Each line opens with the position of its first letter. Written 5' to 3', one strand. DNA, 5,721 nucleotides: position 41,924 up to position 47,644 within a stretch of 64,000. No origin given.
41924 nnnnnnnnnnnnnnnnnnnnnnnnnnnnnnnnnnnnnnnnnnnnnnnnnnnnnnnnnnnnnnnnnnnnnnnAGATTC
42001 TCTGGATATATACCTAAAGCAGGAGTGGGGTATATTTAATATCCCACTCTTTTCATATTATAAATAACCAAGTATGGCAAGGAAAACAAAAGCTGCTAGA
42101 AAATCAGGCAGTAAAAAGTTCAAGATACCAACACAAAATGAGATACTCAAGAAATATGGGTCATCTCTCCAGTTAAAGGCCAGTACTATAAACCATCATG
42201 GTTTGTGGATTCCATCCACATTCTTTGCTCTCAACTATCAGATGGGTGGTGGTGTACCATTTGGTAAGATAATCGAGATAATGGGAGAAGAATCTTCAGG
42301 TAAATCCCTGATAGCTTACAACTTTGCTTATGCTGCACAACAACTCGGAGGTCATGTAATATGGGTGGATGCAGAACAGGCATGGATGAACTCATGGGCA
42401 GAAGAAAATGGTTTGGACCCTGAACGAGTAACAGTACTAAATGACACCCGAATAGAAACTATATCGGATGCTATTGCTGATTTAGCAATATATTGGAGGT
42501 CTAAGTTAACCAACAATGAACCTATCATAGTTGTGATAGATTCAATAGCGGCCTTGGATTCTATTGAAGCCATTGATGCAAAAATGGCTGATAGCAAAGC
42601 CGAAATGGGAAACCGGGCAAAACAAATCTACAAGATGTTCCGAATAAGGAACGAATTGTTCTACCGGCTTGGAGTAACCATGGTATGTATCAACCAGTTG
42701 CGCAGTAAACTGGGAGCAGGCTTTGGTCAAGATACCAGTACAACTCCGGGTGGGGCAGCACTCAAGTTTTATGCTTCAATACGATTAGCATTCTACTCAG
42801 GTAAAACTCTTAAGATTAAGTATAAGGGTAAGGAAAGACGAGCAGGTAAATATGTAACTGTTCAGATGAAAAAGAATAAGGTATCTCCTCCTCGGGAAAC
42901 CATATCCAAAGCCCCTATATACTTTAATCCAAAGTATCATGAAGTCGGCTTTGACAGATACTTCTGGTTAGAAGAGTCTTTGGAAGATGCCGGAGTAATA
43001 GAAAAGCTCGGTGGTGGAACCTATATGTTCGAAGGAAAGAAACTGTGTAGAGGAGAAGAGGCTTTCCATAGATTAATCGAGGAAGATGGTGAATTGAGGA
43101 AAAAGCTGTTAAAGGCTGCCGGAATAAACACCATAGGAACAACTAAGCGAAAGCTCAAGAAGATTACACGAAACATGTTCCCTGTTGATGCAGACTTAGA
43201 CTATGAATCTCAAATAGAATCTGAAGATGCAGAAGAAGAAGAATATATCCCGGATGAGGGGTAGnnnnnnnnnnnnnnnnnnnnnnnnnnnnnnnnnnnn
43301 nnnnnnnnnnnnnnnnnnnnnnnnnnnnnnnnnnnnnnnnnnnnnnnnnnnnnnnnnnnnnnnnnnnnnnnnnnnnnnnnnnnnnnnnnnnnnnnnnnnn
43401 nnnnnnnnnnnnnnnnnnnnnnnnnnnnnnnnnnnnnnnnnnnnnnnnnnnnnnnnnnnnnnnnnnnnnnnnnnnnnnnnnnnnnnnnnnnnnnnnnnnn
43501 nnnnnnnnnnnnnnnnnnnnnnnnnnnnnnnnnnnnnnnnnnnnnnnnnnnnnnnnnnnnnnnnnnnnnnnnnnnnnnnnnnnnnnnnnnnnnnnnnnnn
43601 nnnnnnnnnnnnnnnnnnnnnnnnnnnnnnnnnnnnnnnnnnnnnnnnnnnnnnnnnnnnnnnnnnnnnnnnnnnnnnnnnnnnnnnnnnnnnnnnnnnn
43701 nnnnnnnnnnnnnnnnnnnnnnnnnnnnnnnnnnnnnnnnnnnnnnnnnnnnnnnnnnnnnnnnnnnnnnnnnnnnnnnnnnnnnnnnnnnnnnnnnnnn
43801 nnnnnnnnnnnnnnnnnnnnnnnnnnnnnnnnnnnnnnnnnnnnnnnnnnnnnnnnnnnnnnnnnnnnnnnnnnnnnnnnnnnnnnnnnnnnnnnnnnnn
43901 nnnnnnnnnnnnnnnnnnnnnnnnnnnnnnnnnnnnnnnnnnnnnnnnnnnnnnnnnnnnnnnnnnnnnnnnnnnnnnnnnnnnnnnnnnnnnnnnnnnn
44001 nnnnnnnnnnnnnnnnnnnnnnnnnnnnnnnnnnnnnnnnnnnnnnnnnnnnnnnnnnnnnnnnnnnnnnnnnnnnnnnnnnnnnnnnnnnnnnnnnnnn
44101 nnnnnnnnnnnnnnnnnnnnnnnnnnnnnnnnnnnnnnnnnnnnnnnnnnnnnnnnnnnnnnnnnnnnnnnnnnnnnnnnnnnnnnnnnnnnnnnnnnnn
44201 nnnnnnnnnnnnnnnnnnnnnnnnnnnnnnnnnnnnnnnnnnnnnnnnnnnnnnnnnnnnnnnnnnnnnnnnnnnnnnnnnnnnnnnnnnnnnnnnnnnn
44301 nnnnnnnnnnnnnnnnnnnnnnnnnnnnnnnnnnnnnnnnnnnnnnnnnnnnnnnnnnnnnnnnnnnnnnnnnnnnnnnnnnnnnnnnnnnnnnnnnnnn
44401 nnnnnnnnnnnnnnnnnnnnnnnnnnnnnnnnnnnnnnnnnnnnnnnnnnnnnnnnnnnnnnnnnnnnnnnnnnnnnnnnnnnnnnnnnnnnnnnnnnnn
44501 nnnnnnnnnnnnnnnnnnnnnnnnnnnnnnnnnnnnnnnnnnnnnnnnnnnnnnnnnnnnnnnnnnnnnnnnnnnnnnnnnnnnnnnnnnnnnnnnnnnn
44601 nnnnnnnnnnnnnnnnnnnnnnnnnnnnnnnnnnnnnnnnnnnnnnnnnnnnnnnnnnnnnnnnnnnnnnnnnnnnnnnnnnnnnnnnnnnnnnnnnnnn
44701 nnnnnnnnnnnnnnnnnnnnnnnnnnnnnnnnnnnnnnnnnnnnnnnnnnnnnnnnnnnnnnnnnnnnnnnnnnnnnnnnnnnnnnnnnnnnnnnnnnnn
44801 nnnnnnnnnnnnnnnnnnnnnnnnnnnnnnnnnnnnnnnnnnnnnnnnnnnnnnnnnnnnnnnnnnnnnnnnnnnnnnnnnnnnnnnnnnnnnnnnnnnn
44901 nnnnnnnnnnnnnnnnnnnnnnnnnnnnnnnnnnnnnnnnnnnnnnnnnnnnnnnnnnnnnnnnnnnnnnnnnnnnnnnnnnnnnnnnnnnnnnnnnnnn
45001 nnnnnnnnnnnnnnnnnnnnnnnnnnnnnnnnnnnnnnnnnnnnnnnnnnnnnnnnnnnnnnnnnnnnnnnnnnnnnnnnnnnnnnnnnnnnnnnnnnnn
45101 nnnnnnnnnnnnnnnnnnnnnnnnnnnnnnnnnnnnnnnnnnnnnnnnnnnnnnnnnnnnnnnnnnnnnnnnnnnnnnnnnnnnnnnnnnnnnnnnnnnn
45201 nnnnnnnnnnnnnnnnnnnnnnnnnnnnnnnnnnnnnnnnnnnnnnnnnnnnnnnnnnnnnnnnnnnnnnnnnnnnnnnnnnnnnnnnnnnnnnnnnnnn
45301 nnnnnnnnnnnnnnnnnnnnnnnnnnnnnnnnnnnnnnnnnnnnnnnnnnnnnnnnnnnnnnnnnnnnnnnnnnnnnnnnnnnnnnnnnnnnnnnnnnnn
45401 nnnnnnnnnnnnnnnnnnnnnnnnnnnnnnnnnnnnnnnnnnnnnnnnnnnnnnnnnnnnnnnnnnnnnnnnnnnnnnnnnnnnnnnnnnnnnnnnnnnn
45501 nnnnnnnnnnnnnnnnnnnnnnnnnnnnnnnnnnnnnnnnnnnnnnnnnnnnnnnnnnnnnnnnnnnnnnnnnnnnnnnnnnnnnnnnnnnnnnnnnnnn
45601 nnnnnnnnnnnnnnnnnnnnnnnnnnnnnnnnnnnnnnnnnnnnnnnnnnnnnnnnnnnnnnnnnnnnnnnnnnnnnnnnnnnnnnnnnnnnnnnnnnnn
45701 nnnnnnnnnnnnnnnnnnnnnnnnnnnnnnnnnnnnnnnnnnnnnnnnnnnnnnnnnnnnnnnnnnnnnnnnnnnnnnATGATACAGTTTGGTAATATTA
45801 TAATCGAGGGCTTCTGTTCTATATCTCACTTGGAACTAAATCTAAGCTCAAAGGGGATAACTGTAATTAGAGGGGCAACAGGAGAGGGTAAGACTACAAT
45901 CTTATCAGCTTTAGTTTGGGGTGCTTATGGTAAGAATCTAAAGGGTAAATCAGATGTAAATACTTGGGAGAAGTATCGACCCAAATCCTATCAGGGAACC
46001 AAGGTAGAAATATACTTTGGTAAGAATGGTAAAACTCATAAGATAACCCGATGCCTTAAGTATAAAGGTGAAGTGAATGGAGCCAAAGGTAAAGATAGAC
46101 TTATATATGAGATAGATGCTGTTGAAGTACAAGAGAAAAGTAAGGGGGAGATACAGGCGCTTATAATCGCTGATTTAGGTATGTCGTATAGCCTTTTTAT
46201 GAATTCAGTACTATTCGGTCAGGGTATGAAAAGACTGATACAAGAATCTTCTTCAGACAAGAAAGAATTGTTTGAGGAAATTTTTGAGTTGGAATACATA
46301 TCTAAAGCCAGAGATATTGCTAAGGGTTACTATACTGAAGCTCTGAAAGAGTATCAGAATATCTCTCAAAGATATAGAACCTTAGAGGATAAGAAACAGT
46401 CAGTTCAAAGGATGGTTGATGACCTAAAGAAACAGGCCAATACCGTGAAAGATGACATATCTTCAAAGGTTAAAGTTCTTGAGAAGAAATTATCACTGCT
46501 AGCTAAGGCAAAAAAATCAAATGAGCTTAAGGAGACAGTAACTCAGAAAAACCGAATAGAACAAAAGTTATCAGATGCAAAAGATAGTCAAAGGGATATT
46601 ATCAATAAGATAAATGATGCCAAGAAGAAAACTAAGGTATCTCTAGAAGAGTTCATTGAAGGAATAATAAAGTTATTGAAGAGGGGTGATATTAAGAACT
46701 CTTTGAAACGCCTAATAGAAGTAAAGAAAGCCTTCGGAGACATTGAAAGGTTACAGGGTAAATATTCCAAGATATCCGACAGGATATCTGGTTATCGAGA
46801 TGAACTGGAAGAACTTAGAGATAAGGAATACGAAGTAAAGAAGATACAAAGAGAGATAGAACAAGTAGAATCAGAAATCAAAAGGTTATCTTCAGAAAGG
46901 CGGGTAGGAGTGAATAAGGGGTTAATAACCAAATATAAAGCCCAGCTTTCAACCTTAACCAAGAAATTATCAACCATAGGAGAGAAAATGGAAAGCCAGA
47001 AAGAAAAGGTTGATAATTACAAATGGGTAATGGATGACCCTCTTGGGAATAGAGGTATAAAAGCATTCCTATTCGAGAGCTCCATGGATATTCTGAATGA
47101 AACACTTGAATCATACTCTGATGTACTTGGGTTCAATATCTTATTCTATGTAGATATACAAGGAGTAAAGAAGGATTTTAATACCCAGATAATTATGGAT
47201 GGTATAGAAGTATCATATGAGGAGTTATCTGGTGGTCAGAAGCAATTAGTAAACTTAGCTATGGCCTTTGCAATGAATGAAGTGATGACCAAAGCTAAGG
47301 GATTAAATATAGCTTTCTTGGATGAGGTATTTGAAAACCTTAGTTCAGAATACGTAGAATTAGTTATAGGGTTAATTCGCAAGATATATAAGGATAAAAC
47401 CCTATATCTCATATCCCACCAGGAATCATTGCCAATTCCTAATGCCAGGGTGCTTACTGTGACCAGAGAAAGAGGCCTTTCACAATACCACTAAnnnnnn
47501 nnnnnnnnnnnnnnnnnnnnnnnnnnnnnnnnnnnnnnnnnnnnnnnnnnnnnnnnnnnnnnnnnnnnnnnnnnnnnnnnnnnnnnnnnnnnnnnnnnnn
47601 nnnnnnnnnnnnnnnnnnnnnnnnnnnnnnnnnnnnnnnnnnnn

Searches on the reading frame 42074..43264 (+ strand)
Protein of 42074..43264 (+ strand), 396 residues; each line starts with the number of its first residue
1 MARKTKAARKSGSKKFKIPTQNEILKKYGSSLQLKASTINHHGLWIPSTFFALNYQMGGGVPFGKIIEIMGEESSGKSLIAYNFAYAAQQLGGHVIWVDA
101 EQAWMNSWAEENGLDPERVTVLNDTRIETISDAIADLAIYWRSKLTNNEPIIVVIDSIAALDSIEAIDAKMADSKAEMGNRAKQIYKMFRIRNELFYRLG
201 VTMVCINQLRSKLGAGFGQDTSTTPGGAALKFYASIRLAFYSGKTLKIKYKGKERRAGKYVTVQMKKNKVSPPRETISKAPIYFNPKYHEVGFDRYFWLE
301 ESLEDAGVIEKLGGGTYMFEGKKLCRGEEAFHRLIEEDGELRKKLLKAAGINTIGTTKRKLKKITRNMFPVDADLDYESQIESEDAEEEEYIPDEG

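Call 25: search_protein_families(library=phrogs, proteins=[window:42074-43264:+], max_evalue=0.001)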
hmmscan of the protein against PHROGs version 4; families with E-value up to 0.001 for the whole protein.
window:42074-43264:+ (396 aa): 6 families
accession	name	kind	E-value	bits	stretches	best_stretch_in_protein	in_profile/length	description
phrog_97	-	other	3.5e-61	208.9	2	1-246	1-257/506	UvsX-like recombinase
phrog_8337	-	DNA, RNA and nucleotide metabolism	3.1e-31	109.8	1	35-270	39-267/273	DNA repair protein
phrog_9666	-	unknown function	5.6e-13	49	1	199-312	625-728/779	-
phrog_1366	-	unknown function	0.0003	21.4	1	67-161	17-101/307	-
phrog_239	-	DNA, RNA and nucleotide metabolism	0.00071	19.6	0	45-105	338-400/801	DNA primase/helicase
phrog_19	-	DNA, RNA and nucleotide metabolism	0.00089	19.2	0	47-102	336-391/621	DnaB-like replicative helicase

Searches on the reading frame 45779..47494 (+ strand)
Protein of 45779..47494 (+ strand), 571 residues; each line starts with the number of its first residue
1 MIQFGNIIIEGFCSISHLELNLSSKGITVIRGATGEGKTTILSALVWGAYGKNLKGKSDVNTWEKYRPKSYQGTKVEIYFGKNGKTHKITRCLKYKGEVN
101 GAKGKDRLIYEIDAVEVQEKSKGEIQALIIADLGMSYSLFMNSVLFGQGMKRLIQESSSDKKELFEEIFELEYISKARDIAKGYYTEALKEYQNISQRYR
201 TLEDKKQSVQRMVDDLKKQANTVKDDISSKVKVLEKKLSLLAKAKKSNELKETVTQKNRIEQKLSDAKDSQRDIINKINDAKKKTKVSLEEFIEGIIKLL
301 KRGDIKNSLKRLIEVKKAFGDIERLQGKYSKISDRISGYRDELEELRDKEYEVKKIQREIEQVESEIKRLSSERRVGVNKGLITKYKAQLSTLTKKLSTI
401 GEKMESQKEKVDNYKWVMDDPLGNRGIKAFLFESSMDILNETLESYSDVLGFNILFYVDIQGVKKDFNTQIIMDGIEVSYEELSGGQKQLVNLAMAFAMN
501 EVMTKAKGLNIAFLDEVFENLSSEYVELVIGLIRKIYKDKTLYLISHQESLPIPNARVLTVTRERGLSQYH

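Call 25: search_protein_families(library=phrogs, proteins=[window:45779-47494:+], max_evalue=0.001)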
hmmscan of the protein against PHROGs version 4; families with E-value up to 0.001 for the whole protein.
window:45779-47494:+ (571 aa): 9 families
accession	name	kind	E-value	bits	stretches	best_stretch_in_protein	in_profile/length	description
phrog_77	-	DNA, RNA and nucleotide metabolism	2.3e-69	236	1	1-568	295-950/967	SbcC-like subunit of palindrome specific endonuclease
phrog_19980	-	unknown function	7e-13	48.8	1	21-172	23-183/1068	-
phrog_21388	-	DNA, RNA and nucleotide metabolism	3e-08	34.8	1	1-102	1-108/126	exonuclease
phrog_1499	-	unknown function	4.8e-07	30.4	1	2-58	3-57/427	-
phrog_167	-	tail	1e-06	27.8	1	190-443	53-299/1555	tail length tape measure protein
phrog_2392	-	moron, auxiliary metabolic gene and host takeover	3.7e-05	23.2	0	481-549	616-676/726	ABC transporter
phrog_10445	-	unknown function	7e-05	23.2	1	3-62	4-63/296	-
phrog_293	-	moron, auxiliary metabolic gene and host takeover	8.7e-05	21.7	1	480-549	266-329/1058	ABC transporter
phrog_7507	-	unknown function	0.00018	21.9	1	5-501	5-404/483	-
